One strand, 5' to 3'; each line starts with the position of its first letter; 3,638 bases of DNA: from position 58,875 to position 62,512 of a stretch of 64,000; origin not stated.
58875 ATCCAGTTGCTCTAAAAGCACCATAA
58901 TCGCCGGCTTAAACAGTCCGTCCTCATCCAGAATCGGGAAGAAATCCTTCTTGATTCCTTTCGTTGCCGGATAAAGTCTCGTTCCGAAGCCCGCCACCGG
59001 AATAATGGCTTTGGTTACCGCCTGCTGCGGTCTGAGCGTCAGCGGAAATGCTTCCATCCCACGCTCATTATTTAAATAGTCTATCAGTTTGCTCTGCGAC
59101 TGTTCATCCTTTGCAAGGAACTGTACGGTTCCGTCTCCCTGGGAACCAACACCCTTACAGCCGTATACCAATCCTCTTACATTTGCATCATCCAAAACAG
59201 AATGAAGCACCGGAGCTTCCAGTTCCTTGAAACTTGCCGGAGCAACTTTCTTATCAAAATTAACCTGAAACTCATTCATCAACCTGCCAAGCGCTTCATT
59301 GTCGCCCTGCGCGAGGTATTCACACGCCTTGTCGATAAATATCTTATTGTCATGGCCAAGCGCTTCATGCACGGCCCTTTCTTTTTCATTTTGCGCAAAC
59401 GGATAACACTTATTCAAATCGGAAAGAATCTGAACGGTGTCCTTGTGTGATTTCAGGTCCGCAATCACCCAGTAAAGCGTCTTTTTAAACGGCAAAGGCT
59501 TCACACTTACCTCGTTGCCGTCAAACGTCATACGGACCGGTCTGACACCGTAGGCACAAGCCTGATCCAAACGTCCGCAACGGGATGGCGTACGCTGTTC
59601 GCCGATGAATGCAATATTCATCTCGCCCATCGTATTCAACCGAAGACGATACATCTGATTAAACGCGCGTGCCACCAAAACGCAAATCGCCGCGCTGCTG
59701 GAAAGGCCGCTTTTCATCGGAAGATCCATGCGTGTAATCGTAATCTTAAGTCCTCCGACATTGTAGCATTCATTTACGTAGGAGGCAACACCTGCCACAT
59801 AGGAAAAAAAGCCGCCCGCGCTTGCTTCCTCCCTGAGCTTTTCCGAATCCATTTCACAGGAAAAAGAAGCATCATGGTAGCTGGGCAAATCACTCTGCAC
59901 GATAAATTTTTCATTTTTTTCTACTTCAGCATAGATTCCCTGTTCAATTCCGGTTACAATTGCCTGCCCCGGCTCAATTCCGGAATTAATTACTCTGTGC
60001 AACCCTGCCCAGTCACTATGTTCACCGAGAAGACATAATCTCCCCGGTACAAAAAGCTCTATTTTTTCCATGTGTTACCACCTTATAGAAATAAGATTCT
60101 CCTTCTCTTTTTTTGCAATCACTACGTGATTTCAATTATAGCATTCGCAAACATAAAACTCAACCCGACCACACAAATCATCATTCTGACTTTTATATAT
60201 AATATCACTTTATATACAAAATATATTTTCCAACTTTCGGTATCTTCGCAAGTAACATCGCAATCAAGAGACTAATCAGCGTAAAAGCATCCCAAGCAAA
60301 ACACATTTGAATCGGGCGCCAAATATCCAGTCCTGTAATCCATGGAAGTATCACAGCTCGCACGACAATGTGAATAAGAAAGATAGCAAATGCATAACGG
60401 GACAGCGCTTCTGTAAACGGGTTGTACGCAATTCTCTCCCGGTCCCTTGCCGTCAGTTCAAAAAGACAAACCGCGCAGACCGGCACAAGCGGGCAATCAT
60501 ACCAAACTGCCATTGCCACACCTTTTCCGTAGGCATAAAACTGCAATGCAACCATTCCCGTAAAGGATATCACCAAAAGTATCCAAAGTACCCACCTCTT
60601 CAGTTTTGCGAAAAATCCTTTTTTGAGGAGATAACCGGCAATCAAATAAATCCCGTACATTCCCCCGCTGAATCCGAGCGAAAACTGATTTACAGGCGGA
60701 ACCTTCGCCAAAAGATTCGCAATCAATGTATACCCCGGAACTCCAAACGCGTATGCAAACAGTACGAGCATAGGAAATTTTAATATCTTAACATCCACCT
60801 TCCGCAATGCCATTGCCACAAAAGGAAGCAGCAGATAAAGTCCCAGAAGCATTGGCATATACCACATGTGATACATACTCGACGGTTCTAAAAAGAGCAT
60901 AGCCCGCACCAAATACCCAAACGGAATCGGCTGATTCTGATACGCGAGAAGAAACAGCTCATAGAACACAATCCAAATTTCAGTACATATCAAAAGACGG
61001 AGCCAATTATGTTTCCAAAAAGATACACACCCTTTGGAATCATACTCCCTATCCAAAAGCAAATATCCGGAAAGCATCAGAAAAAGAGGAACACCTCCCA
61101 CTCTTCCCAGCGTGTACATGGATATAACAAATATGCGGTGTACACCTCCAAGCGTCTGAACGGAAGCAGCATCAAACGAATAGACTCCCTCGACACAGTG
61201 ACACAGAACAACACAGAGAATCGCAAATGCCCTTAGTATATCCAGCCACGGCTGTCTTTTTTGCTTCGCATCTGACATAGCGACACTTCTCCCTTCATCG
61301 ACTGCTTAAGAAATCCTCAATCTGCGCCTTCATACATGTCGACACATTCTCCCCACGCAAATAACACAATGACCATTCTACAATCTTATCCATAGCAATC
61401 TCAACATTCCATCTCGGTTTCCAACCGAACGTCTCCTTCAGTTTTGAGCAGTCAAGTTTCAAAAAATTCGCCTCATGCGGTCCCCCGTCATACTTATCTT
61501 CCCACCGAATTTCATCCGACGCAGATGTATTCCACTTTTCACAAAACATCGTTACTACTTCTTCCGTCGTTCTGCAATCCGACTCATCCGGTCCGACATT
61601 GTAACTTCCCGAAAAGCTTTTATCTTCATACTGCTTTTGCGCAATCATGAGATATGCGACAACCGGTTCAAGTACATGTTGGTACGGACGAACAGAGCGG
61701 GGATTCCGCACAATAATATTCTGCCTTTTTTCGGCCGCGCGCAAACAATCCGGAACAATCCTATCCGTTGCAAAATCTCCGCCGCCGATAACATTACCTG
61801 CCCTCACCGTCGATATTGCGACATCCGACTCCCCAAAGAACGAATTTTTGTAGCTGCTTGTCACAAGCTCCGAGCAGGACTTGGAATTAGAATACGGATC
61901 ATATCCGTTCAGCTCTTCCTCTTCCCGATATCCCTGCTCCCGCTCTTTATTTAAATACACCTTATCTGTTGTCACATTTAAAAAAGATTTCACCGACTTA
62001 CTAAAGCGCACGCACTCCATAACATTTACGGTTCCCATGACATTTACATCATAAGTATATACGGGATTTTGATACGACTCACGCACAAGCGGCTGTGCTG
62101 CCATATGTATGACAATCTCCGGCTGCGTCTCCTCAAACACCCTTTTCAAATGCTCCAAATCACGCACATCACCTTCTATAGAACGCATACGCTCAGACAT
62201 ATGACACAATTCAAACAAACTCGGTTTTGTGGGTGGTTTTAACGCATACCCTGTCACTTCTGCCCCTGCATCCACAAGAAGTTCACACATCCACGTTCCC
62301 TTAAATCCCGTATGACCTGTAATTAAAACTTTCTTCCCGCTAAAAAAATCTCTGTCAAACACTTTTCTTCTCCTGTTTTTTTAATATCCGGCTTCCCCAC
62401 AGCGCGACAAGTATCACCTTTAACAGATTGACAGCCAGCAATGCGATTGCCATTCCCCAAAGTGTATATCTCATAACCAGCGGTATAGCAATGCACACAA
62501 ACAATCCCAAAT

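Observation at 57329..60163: Self-contained 'scavenge-activate-load' cassette: GHMP sugar kinase fused to a UDP-sugar pyrophosphorylase, coupled to a DPM1-like polyprenyl-phosphate glycosyltransferase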

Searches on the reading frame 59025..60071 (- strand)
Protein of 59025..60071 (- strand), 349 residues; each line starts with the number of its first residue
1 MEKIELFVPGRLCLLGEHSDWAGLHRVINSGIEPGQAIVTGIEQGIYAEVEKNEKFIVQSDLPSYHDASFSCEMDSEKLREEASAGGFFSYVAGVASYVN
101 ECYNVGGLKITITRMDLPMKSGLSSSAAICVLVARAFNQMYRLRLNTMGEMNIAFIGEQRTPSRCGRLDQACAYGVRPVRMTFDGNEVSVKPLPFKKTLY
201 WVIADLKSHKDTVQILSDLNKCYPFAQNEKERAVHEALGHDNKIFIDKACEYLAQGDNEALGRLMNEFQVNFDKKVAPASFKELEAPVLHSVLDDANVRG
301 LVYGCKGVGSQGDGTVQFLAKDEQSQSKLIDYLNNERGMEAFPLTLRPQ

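Call 9: search_solved_structures(query=window:59025-60071:-, max_evalue=0.01, show_alignments=2)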
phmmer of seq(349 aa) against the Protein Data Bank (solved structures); distinct sequences matched with E-value up to 0.01: 7.
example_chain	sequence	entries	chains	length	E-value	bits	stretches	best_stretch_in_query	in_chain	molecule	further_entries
1s4e_A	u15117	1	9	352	1.8e-11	47.1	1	2-199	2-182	Galactokinase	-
2hfs_A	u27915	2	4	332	4.1e-10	42.7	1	106-286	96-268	Mevalonate kinase, putative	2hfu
2cz9_A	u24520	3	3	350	2.3e-08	36.9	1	7-199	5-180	Probable galactokinase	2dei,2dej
3k85_A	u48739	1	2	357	2.4e-05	27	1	85-339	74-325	D-glycero-D-manno-heptose 1-phosphate kinase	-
1pie_A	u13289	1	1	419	0.00096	21.7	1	6-201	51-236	Galactokinase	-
1fwk_A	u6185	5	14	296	0.0012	21.4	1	92-207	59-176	HOMOSERINE KINASE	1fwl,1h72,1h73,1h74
3lto_A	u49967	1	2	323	0.0025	20.4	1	105-234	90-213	Mevalonate diphosphate decarboxylase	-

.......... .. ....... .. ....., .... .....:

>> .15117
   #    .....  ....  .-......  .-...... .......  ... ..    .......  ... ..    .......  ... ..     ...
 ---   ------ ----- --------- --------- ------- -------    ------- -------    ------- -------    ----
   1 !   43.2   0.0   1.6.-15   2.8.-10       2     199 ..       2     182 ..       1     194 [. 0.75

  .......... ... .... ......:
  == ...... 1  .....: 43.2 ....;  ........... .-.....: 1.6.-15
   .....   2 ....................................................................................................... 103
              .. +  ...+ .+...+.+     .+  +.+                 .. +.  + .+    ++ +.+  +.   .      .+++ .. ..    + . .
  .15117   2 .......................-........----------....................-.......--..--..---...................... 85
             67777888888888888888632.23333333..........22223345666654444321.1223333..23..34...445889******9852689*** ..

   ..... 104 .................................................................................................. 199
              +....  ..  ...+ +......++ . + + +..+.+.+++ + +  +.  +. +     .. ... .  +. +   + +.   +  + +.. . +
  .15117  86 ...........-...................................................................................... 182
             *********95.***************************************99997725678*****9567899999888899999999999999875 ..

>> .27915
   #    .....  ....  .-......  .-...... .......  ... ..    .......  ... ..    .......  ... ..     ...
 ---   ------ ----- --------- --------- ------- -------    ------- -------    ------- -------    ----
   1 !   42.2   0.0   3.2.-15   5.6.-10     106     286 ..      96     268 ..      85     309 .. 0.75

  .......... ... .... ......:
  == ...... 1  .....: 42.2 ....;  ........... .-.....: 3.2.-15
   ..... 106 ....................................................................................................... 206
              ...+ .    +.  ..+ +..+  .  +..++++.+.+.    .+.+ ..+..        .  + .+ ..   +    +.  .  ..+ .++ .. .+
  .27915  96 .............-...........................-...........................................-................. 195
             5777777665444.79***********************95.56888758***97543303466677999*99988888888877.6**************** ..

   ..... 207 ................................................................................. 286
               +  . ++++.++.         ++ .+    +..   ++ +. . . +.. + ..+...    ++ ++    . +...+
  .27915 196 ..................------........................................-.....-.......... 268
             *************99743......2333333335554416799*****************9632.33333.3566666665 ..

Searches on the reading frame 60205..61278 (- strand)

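Call 3: search_protein_families(library=pfam, proteins=[window:60205-61278:-], max_evalue=0.01)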
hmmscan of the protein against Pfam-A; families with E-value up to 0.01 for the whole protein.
window:60205-61278:- (357 aa): 2 families
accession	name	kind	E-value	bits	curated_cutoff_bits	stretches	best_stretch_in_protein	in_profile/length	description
PF01757.29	Acyl_transf_3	-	8.3e-35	120.8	31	1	10-343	2-324/326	Acyltransferase domain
PF07786.18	HGSNAT_cat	-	0.00072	19.6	22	1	8-155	1-139/222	Heparan-alpha-glucosaminide N-acetyltransferase, catalytic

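Call 4: search_protein_families(library=ncbifam, proteins=[window:60205-61278:-], max_evalue=0.01)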
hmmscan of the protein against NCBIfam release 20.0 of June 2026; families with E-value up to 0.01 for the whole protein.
window:60205-61278:- (357 aa): 0 families

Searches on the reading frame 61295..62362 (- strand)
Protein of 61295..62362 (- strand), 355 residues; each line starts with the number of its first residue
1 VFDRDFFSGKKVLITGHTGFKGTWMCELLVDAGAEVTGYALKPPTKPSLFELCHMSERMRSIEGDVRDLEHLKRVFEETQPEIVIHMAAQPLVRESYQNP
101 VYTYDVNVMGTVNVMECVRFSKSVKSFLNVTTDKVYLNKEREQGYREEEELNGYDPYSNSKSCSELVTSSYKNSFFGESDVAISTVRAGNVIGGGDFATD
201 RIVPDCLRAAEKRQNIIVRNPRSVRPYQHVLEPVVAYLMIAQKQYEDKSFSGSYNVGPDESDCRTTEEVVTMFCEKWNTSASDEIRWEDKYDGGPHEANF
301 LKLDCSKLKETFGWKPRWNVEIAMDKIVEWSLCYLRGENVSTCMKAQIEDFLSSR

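Call 3: search_protein_families(library=pfam, proteins=[window:61295-62362:-], max_evalue=0.01)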
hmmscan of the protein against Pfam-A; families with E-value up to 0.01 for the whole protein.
window:61295-62362:- (355 aa): 8 families
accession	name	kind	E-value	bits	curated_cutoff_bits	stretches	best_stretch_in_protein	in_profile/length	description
PF16363.11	GDP_Man_Dehyd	-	2.6e-45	155.8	27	1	13-322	1-327/332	GDP-mannose 4,6 dehydratase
PF01370.27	Epimerase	-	7.3e-35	121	20.9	1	12-257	1-240/240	NAD dependent epimerase/dehydratase family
PF02719.21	Polysacc_synt_2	-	2.2e-15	57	20.2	1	12-222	1-198/293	Polysaccharide biosynthesis protein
PF01073.25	3Beta_HSD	-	9.2e-15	54.8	22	1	13-218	1-208/280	3-beta hydroxysteroid dehydrogenase/isomerase family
PF04321.23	RmlD_sub_bind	-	2.8e-13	50.1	27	1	11-318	2-274/287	RmlD substrate binding domain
PF07993.18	NAD_binding_4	-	1.4e-07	31.4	20.1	1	49-193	51-209/258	Male sterility protein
PF00148.24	Oxidored_nitro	-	0.008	15.5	28.6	0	4-85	267-347/399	Nitrogenase component 1 type Oxidoreductase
PF00106.31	adh_short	-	0.0087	16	26.6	0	10-81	1-73/195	short chain dehydrogenase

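Call 4: search_protein_families(library=ncbifam, proteins=[window:61295-62362:-], max_evalue=0.01)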
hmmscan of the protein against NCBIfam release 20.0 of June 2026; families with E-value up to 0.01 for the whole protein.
window:61295-62362:- (355 aa): 23 families
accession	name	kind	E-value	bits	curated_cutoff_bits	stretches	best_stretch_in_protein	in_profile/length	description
TIGR02622.1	CDP_4_6_dhtase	equivalog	3.1e-133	444.3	278.45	1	6-351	1-351/352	CDP-glucose 4,6-dehydratase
TIGR01181.1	dTDP_gluc_dehyt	equivalog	1.6e-36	126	365.1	1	11-331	1-311/321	dTDP-glucose 4,6-dehydratase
TIGR01179.1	galE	equivalog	1.3e-27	96.5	262.3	1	11-193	1-178/332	UDP-glucose 4-epimerase GalE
TIGR04180.1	EDH_00030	hypoth_equivalog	6.5e-23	81.2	475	1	12-318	1-296/297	NAD-dependent 4,6-dehydratase LegB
TIGR01472.1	gmd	equivalog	3.3e-20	72.6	415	1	10-330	1-337/342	GDP-mannose 4,6-dehydratase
NF007582.0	PRK10217.1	equivalog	2e-17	63.4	698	1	10-333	2-333/355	dTDP-glucose 4,6-dehydratase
NF007490.0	PRK10084.1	subfamily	1.8e-15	56.8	649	1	11-333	2-336/361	dTDP-glucose 4,6-dehydratase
NF007956.0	PRK10675.1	subfamily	5.7e-15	55.3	394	1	11-170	2-162/338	UDP-glucose 4-epimerase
TIGR03589.1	PseB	equivalog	5.2e-13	48.6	407.75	1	7-194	2-171/324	UDP-N-acetylglucosamine 4,6-dehydratase (inverting)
TIGR01214.1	rmlD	equivalog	1.8e-12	47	224.05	1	11-173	1-140/285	dTDP-4-dehydrorhamnose reductase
NF042423.1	oxyalk_red_Shew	equivalog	7.3e-12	45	580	1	10-214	9-195/331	2-alkyl-3-oxoalkanoate reductase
NF043036.1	ErythonDh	equivalog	1.3e-08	34.4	325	1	11-173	2-165/321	D-erythronate dehydrogenase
NF042422.1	oxyalk_red_OleD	equivalog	1.4e-08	34.5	580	1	11-138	2-116/329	2-alkyl-3-oxoalkanoate reductase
TIGR03466.1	HpnA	hypoth_equivalog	8.5e-08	31.4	367.65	1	11-128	2-109/327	hopanoid-associated sugar epimerase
TIGR01746.1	Thioester-redct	subfamily_domain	9.5e-07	28.4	213.35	1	79-243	87-252/371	thioester reductase domain-containing protein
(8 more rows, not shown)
